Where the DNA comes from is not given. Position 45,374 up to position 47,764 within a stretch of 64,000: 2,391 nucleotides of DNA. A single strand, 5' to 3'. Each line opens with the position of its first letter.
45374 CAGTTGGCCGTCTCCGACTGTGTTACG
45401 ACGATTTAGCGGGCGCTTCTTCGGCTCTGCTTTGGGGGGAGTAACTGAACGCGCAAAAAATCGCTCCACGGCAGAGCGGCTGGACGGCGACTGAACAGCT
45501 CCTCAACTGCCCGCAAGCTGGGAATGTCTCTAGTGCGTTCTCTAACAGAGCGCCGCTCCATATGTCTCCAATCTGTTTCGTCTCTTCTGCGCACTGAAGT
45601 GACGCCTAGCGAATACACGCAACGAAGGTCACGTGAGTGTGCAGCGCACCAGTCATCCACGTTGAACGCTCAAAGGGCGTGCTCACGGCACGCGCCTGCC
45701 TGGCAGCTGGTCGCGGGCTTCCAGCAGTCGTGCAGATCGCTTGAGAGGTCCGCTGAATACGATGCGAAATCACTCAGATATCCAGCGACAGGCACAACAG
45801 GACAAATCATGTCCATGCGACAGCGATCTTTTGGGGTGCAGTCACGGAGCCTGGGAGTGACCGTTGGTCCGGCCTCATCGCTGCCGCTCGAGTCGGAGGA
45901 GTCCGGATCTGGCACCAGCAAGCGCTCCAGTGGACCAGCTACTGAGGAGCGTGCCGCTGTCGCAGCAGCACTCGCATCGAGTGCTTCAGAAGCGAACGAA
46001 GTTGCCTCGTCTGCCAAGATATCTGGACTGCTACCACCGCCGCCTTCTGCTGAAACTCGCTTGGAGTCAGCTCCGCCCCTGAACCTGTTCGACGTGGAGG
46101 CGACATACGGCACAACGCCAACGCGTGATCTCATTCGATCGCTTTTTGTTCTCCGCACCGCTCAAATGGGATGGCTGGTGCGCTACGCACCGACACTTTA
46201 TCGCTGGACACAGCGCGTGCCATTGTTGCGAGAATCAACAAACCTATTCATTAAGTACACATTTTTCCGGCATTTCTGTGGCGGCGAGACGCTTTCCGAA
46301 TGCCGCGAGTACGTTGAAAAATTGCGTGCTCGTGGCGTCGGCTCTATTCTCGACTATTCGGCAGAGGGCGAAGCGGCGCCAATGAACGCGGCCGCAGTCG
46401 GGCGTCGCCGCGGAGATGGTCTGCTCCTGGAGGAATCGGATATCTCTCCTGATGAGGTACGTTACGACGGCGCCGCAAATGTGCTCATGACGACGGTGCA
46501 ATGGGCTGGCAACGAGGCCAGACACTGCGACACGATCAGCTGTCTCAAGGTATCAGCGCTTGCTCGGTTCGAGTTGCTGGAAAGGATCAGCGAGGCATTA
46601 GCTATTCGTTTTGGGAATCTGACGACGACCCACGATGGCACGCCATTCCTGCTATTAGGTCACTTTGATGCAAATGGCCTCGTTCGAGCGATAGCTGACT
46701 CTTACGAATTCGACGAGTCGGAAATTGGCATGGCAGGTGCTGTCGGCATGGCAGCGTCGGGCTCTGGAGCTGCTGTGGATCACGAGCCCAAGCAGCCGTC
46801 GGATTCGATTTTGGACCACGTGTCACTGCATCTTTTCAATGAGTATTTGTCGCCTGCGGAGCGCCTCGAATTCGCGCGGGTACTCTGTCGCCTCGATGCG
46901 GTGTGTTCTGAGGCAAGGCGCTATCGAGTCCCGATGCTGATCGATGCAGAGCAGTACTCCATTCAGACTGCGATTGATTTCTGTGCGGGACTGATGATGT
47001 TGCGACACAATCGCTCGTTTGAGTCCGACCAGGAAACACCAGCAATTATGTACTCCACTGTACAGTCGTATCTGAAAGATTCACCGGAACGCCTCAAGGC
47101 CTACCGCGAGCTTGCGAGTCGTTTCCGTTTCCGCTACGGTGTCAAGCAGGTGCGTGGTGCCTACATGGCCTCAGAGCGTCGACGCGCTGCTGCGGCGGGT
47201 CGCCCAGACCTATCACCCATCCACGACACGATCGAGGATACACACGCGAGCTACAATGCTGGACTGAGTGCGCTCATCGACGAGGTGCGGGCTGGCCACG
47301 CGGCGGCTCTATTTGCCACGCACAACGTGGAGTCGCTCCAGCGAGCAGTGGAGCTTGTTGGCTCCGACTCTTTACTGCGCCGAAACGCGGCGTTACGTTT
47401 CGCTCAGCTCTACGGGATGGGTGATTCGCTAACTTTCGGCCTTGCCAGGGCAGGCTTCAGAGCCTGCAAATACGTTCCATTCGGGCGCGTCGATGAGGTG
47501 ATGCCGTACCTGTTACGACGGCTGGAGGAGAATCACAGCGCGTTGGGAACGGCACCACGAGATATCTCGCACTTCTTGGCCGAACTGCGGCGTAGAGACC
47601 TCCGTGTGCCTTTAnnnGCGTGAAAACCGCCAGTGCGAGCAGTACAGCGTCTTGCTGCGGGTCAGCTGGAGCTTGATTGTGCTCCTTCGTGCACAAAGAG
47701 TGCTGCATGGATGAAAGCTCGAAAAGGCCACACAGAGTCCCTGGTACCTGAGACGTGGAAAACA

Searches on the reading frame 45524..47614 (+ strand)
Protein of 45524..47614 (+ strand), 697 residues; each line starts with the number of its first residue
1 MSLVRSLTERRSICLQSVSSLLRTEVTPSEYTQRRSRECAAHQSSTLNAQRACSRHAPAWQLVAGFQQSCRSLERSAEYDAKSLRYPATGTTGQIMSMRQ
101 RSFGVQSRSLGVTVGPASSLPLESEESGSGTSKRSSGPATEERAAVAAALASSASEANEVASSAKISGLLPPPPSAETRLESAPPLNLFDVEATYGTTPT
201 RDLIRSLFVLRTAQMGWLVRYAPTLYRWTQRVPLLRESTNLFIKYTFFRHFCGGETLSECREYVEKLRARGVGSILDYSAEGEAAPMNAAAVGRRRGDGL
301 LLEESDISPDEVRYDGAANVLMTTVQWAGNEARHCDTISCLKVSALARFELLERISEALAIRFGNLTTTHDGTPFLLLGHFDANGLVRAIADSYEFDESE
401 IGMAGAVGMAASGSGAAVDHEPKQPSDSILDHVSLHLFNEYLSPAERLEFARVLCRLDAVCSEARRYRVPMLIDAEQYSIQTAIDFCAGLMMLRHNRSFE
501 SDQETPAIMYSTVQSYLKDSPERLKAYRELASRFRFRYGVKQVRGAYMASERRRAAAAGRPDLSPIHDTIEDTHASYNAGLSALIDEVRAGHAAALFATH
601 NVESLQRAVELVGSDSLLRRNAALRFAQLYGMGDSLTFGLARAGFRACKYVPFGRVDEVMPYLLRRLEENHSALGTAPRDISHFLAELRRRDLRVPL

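Call 49: search_protein_families(library=pfam, proteins=[window:45524-47614:+], max_evalue=0.00001)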
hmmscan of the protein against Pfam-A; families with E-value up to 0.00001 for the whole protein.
window:45524-47614:+ (697 aa): 1 family
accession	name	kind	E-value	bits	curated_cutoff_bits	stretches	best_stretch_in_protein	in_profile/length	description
PF01619.24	Pro_dh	-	3.6e-60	204.3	27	1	432-674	61-273/278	Proline dehydrogenase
